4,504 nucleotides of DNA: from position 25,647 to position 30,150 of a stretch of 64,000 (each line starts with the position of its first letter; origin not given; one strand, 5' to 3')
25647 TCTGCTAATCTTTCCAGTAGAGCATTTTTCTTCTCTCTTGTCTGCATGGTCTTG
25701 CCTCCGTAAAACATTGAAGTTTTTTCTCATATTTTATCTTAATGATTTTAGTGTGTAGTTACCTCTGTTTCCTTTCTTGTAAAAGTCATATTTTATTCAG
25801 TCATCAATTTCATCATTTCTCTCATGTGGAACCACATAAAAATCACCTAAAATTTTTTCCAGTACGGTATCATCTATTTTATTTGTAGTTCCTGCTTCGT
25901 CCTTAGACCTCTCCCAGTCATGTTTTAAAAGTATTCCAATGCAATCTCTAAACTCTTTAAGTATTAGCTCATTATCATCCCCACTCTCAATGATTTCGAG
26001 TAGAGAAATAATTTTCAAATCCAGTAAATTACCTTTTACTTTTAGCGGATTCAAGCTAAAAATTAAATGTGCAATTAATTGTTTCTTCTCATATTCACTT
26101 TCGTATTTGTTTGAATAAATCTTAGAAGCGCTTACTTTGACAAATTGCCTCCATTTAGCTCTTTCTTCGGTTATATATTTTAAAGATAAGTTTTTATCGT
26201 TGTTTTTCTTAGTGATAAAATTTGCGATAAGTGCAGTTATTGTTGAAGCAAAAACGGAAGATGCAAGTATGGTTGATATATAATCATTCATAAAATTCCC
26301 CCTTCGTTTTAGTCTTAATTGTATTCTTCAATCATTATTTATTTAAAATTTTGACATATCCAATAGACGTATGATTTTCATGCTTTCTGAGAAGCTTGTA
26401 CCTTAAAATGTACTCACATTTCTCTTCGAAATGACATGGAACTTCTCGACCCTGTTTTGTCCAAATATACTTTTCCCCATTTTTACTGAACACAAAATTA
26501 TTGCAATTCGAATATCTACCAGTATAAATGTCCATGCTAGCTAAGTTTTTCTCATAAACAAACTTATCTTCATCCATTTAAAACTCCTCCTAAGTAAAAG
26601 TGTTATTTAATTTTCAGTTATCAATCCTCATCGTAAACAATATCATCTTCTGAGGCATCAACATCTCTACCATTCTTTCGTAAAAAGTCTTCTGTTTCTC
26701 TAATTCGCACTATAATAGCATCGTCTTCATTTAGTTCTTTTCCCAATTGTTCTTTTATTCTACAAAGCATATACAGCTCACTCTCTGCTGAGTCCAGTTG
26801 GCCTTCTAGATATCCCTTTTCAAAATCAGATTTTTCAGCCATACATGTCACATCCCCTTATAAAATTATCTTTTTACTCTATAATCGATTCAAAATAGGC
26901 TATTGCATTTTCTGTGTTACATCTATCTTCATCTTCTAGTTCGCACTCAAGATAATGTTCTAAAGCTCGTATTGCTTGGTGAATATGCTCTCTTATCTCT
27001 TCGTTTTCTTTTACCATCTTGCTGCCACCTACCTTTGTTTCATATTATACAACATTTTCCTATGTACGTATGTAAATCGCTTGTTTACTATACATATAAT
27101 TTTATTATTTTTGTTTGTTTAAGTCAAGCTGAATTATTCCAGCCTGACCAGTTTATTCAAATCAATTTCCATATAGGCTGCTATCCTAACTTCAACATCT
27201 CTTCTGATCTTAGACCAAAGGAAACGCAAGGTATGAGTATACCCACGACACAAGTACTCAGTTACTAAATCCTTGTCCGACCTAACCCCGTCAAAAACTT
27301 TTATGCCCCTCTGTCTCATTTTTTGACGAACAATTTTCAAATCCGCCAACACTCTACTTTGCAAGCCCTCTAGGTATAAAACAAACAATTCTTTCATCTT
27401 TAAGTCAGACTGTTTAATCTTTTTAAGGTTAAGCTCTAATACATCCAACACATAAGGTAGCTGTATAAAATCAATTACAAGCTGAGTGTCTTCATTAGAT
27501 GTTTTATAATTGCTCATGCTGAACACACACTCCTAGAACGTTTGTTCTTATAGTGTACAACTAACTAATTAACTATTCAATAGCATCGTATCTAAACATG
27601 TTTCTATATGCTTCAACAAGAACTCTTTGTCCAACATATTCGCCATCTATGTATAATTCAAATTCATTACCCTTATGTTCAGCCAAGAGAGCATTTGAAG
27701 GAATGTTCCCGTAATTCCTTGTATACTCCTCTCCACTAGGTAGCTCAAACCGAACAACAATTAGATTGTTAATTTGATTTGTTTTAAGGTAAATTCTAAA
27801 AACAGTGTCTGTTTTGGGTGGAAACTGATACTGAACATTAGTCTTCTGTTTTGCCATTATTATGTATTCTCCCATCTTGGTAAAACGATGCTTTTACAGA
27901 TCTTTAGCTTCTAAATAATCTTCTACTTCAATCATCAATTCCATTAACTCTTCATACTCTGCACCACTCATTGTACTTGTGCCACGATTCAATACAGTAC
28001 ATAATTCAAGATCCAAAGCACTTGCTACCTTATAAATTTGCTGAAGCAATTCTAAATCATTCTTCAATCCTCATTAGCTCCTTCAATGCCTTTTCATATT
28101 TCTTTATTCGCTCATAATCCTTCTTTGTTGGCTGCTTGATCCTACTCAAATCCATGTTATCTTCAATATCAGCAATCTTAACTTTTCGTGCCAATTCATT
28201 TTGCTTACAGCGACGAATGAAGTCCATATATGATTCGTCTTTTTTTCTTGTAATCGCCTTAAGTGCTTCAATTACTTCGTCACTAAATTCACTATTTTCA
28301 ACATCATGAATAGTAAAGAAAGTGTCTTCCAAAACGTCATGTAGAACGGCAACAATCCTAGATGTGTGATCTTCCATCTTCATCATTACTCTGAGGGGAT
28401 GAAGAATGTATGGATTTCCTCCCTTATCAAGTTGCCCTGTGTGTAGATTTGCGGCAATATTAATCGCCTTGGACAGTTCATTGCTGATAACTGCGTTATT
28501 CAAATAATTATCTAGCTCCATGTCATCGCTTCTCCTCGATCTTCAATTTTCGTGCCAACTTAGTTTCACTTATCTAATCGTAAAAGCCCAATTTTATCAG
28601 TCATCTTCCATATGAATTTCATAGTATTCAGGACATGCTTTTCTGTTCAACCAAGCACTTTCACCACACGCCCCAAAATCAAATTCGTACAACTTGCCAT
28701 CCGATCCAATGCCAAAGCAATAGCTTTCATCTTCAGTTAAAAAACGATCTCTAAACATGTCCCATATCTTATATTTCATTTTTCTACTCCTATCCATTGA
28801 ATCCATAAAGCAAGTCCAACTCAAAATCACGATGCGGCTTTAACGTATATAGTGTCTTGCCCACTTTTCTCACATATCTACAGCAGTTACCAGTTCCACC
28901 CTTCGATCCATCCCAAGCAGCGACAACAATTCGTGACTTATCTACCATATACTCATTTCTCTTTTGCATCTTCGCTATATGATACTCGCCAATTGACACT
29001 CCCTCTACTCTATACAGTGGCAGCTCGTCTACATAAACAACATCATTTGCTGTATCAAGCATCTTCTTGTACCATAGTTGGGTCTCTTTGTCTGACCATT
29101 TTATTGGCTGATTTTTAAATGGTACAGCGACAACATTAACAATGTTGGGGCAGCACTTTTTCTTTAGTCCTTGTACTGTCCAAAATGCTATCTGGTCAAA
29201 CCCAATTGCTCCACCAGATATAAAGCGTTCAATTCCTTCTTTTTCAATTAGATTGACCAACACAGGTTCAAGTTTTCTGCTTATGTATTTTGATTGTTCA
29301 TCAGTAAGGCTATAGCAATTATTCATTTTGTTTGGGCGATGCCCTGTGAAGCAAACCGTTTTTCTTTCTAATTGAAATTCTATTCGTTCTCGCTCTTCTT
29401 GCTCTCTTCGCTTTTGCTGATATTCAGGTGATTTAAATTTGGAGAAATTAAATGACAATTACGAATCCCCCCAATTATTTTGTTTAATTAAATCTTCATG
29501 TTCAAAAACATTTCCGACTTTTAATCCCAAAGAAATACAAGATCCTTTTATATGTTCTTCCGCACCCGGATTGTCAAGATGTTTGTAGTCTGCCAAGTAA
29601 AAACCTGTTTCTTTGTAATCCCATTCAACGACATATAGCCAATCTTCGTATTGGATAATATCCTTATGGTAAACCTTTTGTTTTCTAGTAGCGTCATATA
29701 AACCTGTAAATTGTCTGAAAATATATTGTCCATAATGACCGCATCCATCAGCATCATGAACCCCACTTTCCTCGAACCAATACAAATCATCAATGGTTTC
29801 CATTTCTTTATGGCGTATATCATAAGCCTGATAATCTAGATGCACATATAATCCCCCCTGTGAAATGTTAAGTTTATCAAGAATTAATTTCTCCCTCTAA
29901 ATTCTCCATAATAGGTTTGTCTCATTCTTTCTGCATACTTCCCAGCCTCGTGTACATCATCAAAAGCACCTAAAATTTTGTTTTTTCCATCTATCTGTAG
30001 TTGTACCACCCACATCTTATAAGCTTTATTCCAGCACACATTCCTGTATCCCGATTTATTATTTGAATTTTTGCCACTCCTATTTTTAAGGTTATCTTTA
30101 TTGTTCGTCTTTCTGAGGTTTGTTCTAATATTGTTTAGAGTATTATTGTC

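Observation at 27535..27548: Three identical GAAC-N4-GTTC (Cheo/LexA-type) boxes sit exactly on three strong minus-strand promoters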

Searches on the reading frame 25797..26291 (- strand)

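Call 73: search_protein_families(library=pfam, proteins=[window:25797-26291:-], max_evalue=0.01)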
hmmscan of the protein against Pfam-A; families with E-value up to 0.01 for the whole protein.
window:25797-26291:- (164 aa): 1 family
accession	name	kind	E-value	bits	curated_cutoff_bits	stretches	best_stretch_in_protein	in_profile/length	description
PF03493.23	BK_channel_a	-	0.00028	21.6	26.8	1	7-72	12-72/90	Calcium-activated BK potassium channel alpha subunit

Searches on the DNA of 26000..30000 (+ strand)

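Call 7: search_dna_similar(query=window:26000-30000:+, collection=phages, mode=near, max_rows=15)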
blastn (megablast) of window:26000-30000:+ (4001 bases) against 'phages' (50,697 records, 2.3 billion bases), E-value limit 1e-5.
No match.
